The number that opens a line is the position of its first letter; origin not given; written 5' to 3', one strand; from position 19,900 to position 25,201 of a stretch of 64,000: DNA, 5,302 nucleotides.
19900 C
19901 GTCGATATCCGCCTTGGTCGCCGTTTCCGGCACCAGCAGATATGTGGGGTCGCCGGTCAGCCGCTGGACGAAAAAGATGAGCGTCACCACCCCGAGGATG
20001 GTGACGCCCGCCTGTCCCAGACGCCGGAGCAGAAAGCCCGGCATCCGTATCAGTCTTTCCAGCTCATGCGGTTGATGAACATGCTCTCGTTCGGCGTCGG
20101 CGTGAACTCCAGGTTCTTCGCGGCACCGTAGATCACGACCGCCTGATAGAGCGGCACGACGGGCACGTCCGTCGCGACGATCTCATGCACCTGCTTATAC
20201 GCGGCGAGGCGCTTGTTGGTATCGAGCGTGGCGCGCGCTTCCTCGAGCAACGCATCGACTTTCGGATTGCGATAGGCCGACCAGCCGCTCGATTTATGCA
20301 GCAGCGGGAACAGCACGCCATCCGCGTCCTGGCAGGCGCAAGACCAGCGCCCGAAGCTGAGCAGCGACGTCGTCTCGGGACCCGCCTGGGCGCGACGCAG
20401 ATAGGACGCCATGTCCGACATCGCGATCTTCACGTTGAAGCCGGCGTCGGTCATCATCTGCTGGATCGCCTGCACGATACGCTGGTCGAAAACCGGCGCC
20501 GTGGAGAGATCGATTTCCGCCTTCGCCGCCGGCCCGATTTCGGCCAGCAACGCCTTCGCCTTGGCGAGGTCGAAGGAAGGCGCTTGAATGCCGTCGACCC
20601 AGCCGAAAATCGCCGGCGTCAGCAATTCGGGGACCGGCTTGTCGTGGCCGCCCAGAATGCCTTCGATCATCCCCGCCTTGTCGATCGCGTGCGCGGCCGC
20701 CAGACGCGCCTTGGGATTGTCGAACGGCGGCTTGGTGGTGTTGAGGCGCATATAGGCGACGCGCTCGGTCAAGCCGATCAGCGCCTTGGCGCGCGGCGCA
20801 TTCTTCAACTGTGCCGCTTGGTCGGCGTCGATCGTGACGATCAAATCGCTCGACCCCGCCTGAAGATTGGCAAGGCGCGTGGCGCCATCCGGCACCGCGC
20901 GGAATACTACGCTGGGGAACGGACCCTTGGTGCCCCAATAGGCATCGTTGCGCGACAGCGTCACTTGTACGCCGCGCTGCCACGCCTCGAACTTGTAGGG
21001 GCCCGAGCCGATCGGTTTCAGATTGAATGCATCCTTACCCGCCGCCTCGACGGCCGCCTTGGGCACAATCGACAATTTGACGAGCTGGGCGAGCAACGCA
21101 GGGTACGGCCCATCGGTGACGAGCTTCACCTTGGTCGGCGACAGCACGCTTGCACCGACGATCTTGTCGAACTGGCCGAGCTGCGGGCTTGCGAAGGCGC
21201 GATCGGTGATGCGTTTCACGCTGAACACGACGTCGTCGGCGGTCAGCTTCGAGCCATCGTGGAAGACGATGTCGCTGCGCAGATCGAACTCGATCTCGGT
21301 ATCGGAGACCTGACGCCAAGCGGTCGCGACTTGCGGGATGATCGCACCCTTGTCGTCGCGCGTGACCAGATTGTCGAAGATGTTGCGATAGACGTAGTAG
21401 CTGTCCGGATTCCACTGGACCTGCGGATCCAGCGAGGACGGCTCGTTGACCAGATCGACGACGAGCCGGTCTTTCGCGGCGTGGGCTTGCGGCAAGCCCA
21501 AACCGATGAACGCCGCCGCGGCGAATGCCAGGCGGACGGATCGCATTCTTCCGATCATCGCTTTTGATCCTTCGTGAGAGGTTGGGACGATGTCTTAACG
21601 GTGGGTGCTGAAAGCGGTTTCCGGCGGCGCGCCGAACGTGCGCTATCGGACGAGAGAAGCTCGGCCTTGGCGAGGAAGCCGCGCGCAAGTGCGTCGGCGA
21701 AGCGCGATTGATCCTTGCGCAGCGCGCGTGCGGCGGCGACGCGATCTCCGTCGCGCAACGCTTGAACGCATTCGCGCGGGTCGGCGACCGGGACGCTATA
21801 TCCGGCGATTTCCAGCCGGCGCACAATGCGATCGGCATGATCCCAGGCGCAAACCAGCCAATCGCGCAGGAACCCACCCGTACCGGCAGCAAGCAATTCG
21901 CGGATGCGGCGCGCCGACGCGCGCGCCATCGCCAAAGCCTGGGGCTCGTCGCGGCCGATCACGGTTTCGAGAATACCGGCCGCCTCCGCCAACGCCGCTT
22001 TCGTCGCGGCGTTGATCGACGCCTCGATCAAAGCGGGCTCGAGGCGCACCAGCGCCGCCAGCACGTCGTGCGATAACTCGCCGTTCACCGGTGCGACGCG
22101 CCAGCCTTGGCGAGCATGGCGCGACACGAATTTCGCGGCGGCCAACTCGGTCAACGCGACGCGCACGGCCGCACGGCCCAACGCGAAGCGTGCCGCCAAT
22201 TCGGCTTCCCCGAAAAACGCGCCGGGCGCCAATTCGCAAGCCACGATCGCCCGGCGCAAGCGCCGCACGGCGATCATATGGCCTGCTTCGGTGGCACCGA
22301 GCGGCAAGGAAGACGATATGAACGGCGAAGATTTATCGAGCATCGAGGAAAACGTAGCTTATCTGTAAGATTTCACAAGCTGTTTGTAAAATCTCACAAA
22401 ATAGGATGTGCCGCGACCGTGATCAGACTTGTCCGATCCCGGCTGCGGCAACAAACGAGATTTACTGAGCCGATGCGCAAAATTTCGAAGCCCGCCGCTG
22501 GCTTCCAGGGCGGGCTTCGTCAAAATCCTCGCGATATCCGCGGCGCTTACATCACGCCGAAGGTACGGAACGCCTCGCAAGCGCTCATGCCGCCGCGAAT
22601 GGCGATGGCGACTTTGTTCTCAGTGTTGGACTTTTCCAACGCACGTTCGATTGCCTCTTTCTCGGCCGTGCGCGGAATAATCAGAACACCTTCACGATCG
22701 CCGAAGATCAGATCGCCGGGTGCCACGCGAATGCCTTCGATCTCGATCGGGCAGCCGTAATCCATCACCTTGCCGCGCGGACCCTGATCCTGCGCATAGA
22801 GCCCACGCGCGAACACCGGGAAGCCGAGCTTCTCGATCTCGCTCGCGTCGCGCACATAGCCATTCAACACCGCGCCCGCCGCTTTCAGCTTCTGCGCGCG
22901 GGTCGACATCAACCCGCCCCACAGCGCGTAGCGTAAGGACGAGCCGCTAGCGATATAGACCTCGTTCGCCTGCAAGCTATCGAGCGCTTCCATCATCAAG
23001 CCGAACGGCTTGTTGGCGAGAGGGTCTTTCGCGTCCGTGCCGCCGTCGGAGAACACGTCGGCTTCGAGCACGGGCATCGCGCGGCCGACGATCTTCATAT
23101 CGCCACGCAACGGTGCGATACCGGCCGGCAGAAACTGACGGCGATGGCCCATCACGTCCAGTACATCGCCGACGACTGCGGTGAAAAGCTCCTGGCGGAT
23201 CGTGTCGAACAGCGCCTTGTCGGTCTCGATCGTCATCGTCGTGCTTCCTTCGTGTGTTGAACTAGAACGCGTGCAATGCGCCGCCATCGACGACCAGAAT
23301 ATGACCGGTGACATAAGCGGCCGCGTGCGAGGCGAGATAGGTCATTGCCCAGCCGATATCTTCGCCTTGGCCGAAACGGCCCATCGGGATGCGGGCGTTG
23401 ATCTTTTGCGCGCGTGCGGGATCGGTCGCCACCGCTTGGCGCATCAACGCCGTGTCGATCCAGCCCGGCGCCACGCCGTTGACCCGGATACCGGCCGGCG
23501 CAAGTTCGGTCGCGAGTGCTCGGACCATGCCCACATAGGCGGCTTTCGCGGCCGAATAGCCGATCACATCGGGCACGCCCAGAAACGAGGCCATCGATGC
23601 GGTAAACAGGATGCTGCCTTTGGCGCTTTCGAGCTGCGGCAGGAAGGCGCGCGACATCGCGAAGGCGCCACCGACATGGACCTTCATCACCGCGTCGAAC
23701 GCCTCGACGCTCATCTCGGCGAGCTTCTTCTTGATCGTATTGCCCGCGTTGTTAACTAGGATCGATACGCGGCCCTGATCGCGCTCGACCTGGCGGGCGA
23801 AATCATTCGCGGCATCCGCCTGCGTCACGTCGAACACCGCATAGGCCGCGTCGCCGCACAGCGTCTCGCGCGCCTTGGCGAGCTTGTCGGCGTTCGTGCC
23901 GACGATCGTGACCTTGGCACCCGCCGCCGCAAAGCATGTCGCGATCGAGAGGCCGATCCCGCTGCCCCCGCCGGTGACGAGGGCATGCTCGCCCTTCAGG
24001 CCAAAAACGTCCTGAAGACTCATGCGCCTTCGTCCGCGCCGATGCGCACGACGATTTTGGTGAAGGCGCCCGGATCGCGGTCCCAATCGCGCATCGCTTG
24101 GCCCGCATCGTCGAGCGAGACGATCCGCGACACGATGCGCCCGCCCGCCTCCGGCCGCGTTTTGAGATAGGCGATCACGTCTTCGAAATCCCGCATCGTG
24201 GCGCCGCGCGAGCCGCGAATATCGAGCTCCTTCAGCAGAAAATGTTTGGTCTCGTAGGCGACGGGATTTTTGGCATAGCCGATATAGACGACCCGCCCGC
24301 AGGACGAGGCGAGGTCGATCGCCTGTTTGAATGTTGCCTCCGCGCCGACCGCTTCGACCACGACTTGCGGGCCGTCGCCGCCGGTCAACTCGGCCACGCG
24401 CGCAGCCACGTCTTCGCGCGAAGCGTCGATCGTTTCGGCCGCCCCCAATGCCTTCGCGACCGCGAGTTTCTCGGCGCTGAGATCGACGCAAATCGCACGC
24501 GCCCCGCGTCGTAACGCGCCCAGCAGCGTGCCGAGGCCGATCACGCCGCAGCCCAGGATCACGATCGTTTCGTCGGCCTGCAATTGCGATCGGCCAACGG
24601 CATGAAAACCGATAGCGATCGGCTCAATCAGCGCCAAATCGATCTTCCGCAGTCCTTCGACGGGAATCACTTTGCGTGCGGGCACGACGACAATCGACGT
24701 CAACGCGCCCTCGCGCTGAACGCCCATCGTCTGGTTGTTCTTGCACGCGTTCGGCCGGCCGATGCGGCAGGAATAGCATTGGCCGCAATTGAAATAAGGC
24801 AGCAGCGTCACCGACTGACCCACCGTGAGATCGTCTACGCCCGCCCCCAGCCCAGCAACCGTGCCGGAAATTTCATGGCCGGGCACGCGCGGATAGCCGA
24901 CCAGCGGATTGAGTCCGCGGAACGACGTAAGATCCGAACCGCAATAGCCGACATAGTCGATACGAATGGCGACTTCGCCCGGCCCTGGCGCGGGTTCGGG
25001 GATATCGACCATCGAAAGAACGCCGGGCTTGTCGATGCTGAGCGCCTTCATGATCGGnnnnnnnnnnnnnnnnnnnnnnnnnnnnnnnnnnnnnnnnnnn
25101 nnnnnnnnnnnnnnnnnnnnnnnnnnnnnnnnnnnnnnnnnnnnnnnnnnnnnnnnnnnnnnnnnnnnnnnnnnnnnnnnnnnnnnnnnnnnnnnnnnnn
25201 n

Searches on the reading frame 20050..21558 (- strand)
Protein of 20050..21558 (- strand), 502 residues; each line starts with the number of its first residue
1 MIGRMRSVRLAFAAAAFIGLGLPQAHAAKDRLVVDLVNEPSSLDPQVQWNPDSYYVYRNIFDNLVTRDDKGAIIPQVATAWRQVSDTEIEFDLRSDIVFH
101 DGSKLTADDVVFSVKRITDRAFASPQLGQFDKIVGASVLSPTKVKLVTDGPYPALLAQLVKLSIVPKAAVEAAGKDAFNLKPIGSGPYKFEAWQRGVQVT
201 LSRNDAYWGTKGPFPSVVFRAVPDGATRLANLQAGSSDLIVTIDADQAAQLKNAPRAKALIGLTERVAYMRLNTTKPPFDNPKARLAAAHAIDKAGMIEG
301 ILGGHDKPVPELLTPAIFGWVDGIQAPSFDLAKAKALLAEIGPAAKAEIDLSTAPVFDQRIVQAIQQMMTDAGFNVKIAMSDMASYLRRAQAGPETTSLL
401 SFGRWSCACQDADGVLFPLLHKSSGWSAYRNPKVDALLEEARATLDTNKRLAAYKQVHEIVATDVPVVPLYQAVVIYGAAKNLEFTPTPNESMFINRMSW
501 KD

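Call 28: search_protein_families(library=pfam, proteins=[window:20050-21558:-], max_evalue=0.001)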
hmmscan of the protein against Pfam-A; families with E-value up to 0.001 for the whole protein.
window:20050-21558:- (502 aa): 1 family
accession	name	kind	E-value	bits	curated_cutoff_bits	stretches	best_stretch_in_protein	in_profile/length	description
PF00496.27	SBP_bac_5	-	8.6e-76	255.9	32.4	1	73-423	2-364/368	Bacterial extracellular solute-binding proteins, family 5 Middle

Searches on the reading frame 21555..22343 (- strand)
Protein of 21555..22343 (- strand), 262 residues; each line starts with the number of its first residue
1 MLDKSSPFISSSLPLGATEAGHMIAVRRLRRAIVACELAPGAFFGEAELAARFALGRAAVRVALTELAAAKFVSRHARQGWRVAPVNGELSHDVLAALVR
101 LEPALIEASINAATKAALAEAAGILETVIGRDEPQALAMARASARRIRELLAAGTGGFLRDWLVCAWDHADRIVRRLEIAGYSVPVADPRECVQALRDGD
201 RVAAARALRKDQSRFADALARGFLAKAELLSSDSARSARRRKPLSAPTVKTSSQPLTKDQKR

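Call 23: search_protein_families(library=pfam, proteins=[window:21555-22343:-], max_evalue=0.0001)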
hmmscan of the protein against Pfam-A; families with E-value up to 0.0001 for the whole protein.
window:21555-22343:- (262 aa): 1 family
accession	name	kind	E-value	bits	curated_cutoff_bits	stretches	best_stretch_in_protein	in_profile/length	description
PF00392.27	GntR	-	1.2e-10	41.3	27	1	26-83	6-64/64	Bacterial regulatory proteins, gntR family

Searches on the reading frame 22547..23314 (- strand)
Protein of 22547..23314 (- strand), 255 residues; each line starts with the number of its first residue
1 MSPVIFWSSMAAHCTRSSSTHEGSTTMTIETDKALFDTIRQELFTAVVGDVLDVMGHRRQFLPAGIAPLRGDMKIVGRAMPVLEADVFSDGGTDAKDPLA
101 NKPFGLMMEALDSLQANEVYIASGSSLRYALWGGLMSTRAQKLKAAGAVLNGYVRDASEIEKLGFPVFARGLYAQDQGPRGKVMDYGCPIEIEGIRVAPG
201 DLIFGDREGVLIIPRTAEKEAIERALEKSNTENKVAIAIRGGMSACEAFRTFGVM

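Call 23: search_protein_families(library=pfam, proteins=[window:22547-23314:-], max_evalue=0.0001)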
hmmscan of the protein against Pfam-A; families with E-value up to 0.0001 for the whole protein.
window:22547-23314:- (255 aa): 1 family
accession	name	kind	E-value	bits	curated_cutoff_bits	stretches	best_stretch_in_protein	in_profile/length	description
PF03737.21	RraA-like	-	2.7e-33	115.8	24.5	1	45-212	1-152/152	Aldolase/RraA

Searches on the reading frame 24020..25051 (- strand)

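Call 23: search_protein_families(library=pfam, proteins=[window:24020-25051:-], max_evalue=0.0001)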
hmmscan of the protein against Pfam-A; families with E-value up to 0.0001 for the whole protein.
window:24020-25051:- (343 aa): 4 families
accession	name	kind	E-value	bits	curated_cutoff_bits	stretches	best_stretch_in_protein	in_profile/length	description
PF00107.32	ADH_zinc_N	-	6.9e-29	100.9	31.8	1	171-296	2-127/129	Zinc-binding dehydrogenase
PF08240.17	ADH_N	-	3.4e-26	91.9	23.5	1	23-132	1-103/104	Alcohol dehydrogenase GroES-like domain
PF16912.11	Glu_dehyd_C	-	1.8e-07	31.3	34.9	1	158-324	29-202/211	Glucose dehydrogenase C-terminus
PF13602.12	ADH_zinc_N_2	-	7.3e-06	27.4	27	1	202-323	1-123/134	Zinc-binding dehydrogenase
